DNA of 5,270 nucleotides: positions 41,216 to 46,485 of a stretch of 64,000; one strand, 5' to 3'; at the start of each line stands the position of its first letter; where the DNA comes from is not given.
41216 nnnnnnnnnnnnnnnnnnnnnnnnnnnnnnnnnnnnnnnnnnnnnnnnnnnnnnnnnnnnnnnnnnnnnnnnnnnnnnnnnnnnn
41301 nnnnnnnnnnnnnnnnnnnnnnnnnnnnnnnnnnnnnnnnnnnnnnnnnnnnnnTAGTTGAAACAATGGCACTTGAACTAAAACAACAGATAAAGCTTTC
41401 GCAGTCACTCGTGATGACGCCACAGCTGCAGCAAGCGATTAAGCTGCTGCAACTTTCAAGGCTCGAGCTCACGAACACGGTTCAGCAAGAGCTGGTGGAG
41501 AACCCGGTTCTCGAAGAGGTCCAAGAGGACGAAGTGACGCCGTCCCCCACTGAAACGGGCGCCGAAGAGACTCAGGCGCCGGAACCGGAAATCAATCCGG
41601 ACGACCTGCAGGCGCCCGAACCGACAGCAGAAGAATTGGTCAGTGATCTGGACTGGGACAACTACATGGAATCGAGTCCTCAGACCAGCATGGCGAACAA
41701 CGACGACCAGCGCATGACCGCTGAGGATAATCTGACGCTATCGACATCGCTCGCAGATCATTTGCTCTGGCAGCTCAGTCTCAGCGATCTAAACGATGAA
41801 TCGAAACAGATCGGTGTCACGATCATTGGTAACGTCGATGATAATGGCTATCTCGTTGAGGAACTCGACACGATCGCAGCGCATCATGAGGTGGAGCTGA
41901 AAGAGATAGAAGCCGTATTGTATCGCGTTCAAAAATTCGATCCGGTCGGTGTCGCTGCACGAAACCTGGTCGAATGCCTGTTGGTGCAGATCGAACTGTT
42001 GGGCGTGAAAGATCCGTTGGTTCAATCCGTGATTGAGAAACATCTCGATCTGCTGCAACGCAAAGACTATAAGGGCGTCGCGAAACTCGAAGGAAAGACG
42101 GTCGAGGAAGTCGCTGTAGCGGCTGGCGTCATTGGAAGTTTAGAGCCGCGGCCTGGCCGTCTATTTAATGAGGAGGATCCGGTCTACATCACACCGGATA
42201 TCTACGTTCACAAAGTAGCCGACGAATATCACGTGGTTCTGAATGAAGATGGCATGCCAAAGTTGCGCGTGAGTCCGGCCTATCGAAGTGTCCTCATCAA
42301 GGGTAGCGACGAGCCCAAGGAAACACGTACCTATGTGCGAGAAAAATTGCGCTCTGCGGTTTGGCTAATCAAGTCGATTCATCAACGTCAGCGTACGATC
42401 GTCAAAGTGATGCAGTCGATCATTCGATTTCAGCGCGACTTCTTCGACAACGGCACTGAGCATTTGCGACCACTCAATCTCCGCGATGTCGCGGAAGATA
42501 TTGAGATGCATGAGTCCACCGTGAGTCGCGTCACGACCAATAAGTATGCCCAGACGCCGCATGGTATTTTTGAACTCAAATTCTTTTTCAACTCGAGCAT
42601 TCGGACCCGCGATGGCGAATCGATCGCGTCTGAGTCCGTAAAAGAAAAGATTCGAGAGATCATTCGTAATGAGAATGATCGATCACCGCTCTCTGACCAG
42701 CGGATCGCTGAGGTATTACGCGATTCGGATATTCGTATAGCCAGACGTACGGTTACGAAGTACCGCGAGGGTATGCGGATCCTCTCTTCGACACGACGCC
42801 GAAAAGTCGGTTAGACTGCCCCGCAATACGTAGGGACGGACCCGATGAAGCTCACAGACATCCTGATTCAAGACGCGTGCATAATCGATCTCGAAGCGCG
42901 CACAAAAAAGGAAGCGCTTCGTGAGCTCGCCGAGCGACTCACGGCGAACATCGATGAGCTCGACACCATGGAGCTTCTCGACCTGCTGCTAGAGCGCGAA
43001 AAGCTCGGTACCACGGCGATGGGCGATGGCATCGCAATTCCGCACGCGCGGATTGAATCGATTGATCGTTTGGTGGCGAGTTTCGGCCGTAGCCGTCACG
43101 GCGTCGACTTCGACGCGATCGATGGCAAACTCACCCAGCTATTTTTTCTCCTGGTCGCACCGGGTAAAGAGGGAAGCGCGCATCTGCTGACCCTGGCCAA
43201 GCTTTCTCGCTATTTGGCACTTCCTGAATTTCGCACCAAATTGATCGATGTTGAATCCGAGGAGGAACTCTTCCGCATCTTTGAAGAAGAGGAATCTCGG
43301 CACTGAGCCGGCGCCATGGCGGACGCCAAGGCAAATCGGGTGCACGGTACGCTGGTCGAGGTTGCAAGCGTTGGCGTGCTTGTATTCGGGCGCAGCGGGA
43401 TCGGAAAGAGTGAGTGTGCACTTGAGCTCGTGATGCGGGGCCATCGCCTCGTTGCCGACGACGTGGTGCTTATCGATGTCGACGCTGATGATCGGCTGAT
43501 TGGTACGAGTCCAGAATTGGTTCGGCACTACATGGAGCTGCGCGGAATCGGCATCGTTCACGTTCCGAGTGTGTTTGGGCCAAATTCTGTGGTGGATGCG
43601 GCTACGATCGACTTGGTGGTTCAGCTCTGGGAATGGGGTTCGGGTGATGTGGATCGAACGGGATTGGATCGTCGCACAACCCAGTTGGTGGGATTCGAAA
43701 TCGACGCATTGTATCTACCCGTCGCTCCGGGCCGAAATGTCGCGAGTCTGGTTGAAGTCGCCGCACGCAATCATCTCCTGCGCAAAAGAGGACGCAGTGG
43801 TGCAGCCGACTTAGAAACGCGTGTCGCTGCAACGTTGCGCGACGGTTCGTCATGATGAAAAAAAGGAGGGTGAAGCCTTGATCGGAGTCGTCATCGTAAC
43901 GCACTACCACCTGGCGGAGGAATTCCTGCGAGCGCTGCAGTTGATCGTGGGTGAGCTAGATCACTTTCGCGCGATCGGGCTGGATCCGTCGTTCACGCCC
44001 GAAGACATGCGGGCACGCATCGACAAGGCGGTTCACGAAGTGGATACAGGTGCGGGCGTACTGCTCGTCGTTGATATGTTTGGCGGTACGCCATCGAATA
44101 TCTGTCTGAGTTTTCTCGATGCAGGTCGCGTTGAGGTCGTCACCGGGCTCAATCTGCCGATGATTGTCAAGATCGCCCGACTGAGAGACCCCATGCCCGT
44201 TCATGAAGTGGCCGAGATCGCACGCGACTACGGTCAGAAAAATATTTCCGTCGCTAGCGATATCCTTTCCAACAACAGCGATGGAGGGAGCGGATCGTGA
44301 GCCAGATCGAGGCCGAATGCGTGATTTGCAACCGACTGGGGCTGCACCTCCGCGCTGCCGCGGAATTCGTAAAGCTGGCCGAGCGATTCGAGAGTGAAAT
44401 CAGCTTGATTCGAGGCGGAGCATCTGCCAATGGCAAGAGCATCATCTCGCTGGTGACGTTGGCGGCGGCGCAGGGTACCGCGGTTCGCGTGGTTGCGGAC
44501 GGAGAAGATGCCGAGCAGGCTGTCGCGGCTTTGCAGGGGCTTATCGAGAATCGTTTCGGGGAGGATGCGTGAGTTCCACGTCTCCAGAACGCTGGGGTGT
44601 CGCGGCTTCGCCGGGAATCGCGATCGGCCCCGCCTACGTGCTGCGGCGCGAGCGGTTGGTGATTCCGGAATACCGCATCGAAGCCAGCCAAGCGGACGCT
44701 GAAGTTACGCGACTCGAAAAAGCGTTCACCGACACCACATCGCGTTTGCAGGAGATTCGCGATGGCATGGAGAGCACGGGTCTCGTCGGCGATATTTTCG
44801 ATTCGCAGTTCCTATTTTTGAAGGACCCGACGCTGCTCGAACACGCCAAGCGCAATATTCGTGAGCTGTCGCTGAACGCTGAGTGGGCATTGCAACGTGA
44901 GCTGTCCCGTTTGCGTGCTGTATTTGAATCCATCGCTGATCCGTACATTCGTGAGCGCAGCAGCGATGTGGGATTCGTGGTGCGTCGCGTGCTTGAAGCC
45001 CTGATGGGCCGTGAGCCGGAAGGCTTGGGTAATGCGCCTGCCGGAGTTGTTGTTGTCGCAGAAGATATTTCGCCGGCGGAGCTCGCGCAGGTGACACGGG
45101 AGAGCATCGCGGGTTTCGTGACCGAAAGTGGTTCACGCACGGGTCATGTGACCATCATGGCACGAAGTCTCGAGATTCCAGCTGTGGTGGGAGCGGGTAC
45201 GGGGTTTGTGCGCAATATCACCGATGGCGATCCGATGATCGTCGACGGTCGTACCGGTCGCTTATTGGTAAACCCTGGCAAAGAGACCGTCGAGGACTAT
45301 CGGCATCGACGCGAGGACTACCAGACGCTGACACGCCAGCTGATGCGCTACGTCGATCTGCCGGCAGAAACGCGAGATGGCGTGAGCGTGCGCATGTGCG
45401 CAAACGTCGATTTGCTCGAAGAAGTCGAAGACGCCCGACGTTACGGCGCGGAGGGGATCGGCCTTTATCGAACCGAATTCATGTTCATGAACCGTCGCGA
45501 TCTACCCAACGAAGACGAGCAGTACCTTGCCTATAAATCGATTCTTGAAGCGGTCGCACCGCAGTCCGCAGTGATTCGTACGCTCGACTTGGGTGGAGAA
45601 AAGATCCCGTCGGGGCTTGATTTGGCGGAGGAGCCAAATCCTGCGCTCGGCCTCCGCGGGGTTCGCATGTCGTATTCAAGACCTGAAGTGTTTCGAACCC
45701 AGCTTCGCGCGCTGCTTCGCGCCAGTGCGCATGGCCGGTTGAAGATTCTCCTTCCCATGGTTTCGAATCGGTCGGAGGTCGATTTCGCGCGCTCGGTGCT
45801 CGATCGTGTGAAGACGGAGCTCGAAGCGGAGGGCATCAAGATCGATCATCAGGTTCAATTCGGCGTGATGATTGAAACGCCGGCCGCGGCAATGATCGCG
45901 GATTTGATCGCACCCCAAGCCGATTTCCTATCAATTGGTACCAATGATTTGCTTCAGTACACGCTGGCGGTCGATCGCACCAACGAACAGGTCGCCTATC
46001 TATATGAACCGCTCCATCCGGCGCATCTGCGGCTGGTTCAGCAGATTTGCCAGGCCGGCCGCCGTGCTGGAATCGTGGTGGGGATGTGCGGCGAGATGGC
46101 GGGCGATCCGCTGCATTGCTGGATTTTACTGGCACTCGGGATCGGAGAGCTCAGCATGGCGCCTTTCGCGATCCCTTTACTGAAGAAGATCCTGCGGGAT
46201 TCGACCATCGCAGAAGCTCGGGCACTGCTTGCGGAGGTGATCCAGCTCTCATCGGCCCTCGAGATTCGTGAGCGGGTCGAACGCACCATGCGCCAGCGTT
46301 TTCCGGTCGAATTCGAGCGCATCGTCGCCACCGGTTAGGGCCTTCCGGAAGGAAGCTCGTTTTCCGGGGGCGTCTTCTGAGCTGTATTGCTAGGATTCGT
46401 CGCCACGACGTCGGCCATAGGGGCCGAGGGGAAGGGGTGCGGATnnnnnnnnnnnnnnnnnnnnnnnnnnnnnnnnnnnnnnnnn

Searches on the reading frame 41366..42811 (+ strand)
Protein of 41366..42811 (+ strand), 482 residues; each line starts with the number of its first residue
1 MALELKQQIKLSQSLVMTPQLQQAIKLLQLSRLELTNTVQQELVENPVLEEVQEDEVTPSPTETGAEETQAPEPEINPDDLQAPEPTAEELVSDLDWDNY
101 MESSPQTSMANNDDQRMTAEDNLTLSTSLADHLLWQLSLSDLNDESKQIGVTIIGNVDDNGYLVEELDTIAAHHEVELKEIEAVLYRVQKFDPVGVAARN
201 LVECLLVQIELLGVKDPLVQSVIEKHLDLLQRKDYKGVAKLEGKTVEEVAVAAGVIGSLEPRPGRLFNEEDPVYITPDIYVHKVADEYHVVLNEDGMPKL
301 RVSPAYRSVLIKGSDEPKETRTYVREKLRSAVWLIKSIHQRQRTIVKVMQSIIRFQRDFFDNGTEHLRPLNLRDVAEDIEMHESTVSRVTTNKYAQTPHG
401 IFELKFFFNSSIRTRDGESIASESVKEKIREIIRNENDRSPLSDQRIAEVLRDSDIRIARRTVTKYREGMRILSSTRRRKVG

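Call 31: search_protein_families(library=pfam, proteins=[window:41366-42811:+], max_evalue=0.001)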
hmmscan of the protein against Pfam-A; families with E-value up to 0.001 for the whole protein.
window:41366-42811:+ (482 aa): 3 families
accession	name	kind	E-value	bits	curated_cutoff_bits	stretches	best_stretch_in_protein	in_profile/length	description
PF04552.19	Sigma54_DBD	-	1.6e-61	207.1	22.8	1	322-480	2-160/160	Sigma-54, DNA binding domain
PF04963.19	Sigma54_CBD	-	9.2e-59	198.7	22.9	1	121-306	4-185/185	Sigma-54 factor, core binding domain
PF00309.25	Sigma54_AID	-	3.2e-17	62.5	23.8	1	6-51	1-46/46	Sigma-54 factor, Activator interacting domain (AID)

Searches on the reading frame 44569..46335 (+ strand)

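Call 31: search_protein_families(library=pfam, proteins=[window:44569-46335:+], max_evalue=0.001)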
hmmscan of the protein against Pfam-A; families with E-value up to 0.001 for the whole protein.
window:44569-46335:+ (589 aa): 3 families
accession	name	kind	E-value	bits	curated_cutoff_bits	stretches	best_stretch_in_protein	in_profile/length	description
PF02896.24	PEP-utilizers_C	-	2e-106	355.9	22.8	1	258-544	4-290/293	PEP-utilising enzyme, PEP-binding domain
PF05524.18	PEP-utilisers_N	-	5.3e-30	104.5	24.4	1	10-130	2-121/121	PEP-utilising enzyme, N-terminal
PF00391.29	PEP-utilizers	-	3.2e-20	71.9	23.1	1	157-230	2-72/72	PEP-utilising enzyme, mobile domain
